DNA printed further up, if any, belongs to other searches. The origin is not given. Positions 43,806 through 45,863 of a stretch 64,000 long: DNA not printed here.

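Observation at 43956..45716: Second PASTA-domain membrane protein with N-terminal zinc ribbon and a catalytically dead kinase domain (pseudokinase), next to spoVT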

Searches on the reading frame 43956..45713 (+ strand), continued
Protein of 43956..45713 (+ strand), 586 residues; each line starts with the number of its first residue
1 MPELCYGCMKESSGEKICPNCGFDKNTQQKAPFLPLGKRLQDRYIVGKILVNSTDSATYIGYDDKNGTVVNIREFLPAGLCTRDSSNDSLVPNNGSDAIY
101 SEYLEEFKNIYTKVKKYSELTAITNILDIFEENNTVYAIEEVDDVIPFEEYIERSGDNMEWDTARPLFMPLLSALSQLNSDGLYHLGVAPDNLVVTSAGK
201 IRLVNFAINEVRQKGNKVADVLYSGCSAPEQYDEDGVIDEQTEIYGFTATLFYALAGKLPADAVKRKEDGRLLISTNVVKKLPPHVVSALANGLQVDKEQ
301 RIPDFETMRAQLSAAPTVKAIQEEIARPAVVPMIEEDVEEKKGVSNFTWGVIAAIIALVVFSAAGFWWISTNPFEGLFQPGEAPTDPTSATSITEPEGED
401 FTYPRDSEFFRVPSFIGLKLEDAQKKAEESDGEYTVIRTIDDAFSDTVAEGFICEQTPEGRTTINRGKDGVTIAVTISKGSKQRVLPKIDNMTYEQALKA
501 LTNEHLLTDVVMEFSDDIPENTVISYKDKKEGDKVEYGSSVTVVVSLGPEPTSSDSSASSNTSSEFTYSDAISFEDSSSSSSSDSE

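Call 24: search_protein_representatives(protein=window:43956-45713:+)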
Query: 586 residues. Proteins with E-value up to 0.001 (for the whole library): 37507; up to 1e-10: 14578; up to 1e-30: 2885. The best 150 are listed.
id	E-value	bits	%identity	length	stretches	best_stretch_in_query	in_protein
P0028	3.3e-190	649.7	55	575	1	1-555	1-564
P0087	5.0e-146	503.8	45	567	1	2-574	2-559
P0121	8.0e-140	483.3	44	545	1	1-550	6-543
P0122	1.7e-134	465.8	42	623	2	1-552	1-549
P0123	3.5e-134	464.7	41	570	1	2-577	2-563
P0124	2.9e-128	445.2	41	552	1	1-556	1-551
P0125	4.0e-128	444.7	43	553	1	3-558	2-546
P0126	1.9e-127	442.5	44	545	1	4-553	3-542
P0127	6.0e-117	407.8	40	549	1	4-556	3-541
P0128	7.2e-113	394.4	41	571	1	3-560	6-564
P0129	1.1e-111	390.5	40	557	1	3-549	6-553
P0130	4.9e-111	388.3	39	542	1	3-548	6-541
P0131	1.1e-109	383.9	38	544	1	3-548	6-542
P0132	3.6e-106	372.3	38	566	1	4-555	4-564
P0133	1.1e-105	370.6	37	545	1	4-546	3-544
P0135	5.4e-97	342.0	34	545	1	1-548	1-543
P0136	2.0e-96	340.1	50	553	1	4-320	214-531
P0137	1.6e-95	337.1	26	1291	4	5-269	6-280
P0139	3.5e-94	332.7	50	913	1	3-311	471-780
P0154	1.7e-84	300.7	34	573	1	3-564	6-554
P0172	5.4e-75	269.3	31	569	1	3-565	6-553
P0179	4.3e-74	266.4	30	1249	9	40-320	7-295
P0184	4.8e-72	259.6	30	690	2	4-322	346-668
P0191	4.9e-71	256.3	32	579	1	3-572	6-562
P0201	4.1e-70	253.2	38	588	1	7-335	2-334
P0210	1.7e-68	247.9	33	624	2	3-316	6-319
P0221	6.7e-67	242.6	35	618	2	3-320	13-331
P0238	3.0e-65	237.2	32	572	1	4-546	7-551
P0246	3.8e-64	233.6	32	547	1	4-541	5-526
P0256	5.0e-63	229.8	28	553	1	4-559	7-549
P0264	8.7e-63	229.1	30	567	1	3-568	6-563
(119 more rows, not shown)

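Call 33: find_related_loci(query=A3, collection=genome_contigs, flank=8000)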
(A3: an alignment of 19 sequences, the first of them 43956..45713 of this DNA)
Query A3 (586 aa) in genome_contigs; peptide patterns used: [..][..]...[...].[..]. (x = any residue, [..] = any of these).
261 stretches matched a pattern; 247 encode a relative of the query (tblastn E <= 1e-3); the best 80 are kept; 80 distinct loci.
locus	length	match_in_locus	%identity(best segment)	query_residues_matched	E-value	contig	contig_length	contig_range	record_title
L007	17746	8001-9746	91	1-582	0e+0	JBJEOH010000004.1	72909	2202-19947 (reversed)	MAG: Acutalibacteraceae bacterium isolate LOHA17_bin.010 NODE_126_length_72909_cov_54.478601, whole genome shotgun seque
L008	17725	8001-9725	88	1-575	0e+0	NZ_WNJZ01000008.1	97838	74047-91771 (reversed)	Ruminococcus sp. zg-924 Scaffold8_1, whole genome shotgun sequence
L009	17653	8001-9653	81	1-551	0e+0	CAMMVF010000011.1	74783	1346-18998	MAG: uncultured Clostridia bacterium isolate ERR4836950_bin.25_MetaWRAP_v1.1_MAG genome assembly, contig: NODE_170_lengt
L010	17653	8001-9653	80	1-551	0e+0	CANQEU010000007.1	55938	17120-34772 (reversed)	MAG: uncultured Clostridia bacterium isolate Lapin-003-2__bin39 genome assembly, contig: Lapin-003-2__NODE_526_length_55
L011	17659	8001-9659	80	1-551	0e+0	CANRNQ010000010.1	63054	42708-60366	MAG: uncultured Clostridia bacterium isolate Lapin-021__bin44 genome assembly, contig: Lapin-021__NODE_560_length_63054_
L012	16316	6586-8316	89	1-577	0e+0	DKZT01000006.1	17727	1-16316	MAG TPA_asm: Ruminococcaceae bacterium UBA7067 UBA7067_contig_42931, whole genome shotgun sequence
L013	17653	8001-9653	58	1-551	0e+0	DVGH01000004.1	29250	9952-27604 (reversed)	MAG TPA_asm: Candidatus Scatovicinus merdipullorum isolate CHK181-9830 CHK181__C44961_L29250_ERR3414576, whole genome sh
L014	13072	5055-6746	56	1-564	0e+0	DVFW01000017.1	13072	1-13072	MAG TPA_asm: Candidatus Scatavimonas merdigallinarum isolate ChiSjej1B19-3389 ChiSjej1B19M5__C92239_L13072_SRR6323093, w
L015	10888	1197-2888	56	1-565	0e+0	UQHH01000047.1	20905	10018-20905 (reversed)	uncultured Ruminococcaceae bacterium isolate UMGS286 genome assembly, contig: NODE_430_length_20905_cov_5.77472, whole g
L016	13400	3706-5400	55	1-565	0e+0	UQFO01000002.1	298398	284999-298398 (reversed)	uncultured Ruminococcaceae bacterium isolate UMGS231 genome assembly, contig: NODE_2_length_298398_cov_31.331494, whole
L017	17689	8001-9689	53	1-570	0e+0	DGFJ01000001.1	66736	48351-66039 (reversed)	MAG TPA_asm: Ruminococcaceae bacterium UBA3903 UBA3903_contig_7290, whole genome shotgun sequence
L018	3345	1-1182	80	183-578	0e+0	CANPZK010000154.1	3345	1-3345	MAG: uncultured Clostridia bacterium isolate Lapin-004__bin52 genome assembly, contig: Lapin-004__NODE_38803_length_3345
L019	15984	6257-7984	48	1-585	2e-180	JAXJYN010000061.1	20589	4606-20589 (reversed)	MAG: Acutalibacteraceae bacterium isolate DOME_MAG_7826 7826_C0519_k141_126205, whole genome shotgun sequence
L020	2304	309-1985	49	1-570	0e+0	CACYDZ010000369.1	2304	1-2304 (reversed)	MAG: uncultured Ruminococcus sp. isolate RUG11850 genome assembly, contig: RUG11850_asm_369, whole genome shotgun sequen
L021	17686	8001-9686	47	1-570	6e-173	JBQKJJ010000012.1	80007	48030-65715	Oscillospiraceae bacterium LCP25S3_E10 contig00012, whole genome shotgun sequence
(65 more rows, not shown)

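Call 35: list_cluster_members(proteins=[P0135, P0154, P0172, P0191, P0210, P0221, P0238, P0246, P0256, P0264])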
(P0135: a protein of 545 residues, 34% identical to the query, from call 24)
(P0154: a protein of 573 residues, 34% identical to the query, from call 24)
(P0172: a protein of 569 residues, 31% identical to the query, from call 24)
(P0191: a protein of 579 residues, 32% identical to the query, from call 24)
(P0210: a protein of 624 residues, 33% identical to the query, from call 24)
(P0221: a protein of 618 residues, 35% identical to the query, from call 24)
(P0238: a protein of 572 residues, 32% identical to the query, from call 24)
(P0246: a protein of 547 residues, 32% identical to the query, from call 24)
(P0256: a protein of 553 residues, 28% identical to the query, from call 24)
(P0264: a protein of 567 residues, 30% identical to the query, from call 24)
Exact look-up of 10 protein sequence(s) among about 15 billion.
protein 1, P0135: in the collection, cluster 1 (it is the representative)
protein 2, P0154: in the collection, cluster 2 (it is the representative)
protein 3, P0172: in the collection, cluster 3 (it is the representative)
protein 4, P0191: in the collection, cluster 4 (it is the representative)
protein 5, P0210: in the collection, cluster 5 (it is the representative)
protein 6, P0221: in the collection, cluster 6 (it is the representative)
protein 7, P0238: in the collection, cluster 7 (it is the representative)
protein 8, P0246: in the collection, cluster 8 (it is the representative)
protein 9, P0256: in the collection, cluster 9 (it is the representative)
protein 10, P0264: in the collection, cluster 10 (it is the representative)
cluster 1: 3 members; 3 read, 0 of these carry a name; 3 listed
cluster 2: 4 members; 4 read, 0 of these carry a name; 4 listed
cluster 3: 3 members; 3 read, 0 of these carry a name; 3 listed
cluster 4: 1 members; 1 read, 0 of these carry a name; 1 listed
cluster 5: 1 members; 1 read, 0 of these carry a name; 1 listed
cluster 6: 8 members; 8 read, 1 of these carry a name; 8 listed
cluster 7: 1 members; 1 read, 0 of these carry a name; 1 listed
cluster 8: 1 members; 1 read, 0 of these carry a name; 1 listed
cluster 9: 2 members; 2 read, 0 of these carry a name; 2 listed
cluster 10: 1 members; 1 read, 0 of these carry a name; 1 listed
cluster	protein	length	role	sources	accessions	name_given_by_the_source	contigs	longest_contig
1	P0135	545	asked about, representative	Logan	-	-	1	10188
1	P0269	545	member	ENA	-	-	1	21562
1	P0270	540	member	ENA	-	-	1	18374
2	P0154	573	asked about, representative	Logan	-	-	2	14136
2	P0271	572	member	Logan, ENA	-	-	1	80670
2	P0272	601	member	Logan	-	-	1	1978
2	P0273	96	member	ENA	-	-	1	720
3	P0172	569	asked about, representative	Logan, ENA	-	-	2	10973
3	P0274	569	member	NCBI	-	-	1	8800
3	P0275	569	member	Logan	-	-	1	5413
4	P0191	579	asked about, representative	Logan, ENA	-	-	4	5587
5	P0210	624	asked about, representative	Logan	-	-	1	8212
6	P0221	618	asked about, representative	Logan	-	-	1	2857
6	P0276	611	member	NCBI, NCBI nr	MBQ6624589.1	MAG: PASTA domain-containing protein [Clostridia bacterium] | PASTA domain-containing protein [Clostridia bacterium]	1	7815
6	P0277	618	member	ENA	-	-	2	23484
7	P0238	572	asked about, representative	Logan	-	-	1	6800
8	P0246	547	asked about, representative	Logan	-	-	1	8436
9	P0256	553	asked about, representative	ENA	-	-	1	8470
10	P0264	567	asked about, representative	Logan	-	-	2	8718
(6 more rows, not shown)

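Call 38: find_encoding_contigs(protein=P0154, flank=7000, max_places=2)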
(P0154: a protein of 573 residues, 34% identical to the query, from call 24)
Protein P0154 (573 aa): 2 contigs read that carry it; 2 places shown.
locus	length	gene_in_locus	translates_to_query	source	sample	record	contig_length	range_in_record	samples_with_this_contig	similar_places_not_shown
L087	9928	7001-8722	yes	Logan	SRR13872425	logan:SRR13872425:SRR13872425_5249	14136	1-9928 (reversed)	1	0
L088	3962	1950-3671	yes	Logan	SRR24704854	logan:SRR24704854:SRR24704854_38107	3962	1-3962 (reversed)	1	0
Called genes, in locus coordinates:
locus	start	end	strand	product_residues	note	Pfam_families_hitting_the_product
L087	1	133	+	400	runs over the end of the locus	PF00534:Glycos_transf_1, PF13692:Glyco_trans_1_4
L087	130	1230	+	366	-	PF13439:Glyco_transf_4, PF13579:Glyco_trans_4_4, PF20706:GT4-conflict, PF00534:Glycos_transf_1, PF13692:Glyco_trans_1_4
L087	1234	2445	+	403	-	PF20706:GT4-conflict (weak), PF00534:Glycos_transf_1, PF13692:Glyco_trans_1_4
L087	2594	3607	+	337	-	PF01551:Peptidase_M23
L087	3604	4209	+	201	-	PF02163:Peptidase_M50 (weak)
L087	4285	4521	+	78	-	PF12844:HTH_19 (weak), PF13560:HTH_31, PF01381:HTH_3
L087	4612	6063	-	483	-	PF17767:NAPRTase_N, PF02749:QRPTase_N (faint), PF04095:NAPRTase (weak), PF17956:NAPRTase_C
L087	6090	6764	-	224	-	PF00857:Isochorismatase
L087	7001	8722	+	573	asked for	PF00069:Pkinase, PF03793:PASTA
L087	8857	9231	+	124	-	PF00392:GntR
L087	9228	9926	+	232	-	PF00005:ABC_tran, PF13304:AAA_21 (weak)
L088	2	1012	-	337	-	?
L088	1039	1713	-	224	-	PF00857:Isochorismatase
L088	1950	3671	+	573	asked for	PF00069:Pkinase, PF03793:PASTA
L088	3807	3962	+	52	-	?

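Call 43: search_solved_structures(query=A2, max_evalue=0.001, show_alignments=2)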
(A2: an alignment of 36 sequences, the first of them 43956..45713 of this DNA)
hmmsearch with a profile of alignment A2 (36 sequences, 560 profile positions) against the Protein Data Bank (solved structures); distinct sequences matched with E-value up to 0.001: 1255 (the best 60 are shown).
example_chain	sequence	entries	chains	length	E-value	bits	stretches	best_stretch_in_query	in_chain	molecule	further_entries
5hnv_A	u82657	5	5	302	3.4e-44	154.5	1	51-318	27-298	PpkA N terminal | PpkA-294 | PpkA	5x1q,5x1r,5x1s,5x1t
3py9_A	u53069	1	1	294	1.8e-35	125.7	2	410-510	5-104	Protein kinase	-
3m9g_A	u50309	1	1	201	3.4e-34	121.5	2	413-510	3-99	Protein kinase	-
2kui_A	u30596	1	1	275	7.5e-33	117.1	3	411-547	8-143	Serine/threonine-protein kinase pknB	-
4eqm_A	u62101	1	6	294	2.1e-26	95.8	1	106-330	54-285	Protein kinase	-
9ymt_A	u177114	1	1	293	2.4e-26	95.6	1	105-329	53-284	Serine/Threonine Kinase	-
9ru3_A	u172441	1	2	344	1.1e-19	73.6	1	93-336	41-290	Serine/threonine-protein kinase StkP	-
5e12_A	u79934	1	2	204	2e-19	72.7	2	451-546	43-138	Serine/threonine-protein kinase PknB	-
9ruk_A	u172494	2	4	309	3.9e-19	71.8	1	94-323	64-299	Serine/threonine-protein kinase StkP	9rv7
9ruj_A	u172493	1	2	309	5.2e-19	71.4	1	93-323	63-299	Serine/threonine-protein kinase StkP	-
2kud_A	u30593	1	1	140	8.5e-18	67.4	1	413-542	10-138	Serine/threonine-protein kinase pknB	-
5e10_A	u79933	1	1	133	1.8e-17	66.3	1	412-542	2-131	Serine/threonine-protein kinase PknB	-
3f61_A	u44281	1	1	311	3.9e-17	65.2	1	105-323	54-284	Serine/threonine-protein kinase pknB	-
3ori_A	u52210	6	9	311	4.7e-17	64.9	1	105-323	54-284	Serine/threonine protein kinase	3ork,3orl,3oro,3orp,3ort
4ynz_A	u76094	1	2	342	5.3e-17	64.7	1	116-267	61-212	Serine/threonine-protein kinase BRSK2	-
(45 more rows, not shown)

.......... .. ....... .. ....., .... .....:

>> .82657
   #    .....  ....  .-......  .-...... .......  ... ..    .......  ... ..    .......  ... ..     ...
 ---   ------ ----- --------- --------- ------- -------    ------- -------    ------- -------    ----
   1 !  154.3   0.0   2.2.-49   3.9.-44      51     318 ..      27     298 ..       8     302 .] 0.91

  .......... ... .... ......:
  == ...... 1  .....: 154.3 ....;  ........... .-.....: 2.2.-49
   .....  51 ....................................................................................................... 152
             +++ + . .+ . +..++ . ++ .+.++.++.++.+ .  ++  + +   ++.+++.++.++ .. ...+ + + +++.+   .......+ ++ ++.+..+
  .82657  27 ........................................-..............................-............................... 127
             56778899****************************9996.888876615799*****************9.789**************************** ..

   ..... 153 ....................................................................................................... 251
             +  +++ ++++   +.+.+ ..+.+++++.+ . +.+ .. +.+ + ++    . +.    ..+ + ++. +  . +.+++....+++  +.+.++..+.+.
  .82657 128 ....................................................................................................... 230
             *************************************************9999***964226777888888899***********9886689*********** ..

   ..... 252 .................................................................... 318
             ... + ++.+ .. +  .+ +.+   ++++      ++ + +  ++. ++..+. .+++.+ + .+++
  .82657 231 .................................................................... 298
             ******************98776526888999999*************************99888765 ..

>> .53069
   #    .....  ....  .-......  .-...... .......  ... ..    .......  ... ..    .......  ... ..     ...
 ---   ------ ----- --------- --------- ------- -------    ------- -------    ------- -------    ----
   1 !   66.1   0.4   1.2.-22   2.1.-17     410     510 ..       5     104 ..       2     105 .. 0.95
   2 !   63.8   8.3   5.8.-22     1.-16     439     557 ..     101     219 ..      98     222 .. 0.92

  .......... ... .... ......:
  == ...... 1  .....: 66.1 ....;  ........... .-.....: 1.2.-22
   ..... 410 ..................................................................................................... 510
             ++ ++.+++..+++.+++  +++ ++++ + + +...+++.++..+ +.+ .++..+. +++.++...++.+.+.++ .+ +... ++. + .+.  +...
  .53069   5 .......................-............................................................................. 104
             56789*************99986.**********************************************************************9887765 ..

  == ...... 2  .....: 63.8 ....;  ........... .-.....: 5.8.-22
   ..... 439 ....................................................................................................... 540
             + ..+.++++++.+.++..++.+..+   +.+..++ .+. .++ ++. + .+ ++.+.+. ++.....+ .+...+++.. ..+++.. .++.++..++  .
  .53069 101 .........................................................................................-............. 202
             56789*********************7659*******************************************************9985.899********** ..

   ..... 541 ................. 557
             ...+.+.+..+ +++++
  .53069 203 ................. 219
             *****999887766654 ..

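Call 48: predict_structure(alignment_id=A2)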
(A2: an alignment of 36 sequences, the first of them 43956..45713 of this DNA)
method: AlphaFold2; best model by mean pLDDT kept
length: 586 residues; sequences in the alignment: 36
mean_pLDDT: 83.6   pTM: 0.56
mean pLDDT of the five models: 83.6, 83.6, 83.4, 83.4, 83.3
residues with pLDDT >= 90: 386; 70-90: 97; 50-70: 17; < 50: 86
segments of 3 or more residues with pLDDT < 50: 316-344, 379-402, 554-586
pLDDT, mean of each block of 10 residues (from residue 1): 85 89 92 94 96 94 96 95 89 95 97 94 95 97 93 92 94 96 96 94 95 92 95 93 98 95 86 84 93 94 96 62 41 39 64 91 87 59 35 32 64 92 90 88 90 94 81 93 94 94 94 93 95 94 94 49 38 36 37
secondary structure, 60 per line:
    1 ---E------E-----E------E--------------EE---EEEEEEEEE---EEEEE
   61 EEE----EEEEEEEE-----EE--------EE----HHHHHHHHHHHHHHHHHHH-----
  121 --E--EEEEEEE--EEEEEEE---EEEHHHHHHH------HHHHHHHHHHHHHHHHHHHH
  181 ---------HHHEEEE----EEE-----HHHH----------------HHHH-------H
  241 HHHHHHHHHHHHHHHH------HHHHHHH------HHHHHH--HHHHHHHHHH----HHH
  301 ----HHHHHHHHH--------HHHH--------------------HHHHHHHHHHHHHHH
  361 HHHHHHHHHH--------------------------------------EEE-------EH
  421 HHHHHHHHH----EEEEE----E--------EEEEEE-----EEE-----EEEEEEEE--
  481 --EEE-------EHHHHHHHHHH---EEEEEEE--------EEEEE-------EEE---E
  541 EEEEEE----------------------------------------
elements in order: E44-52 E56-63 E68-75 H97-115 E126-132 E135-141 E145-147 H148-154 H161-180 E193-196 E201-203 H209-212 H229-232 H240-256 H263-269 H276-281 H284-293 H305-313 H322-325 H346-370 E409-411 H420-429 E434-438 E452-457 E463-465 E471-478 E483-485 H494-503 E507-513 E522-526 E534-536 E540-546
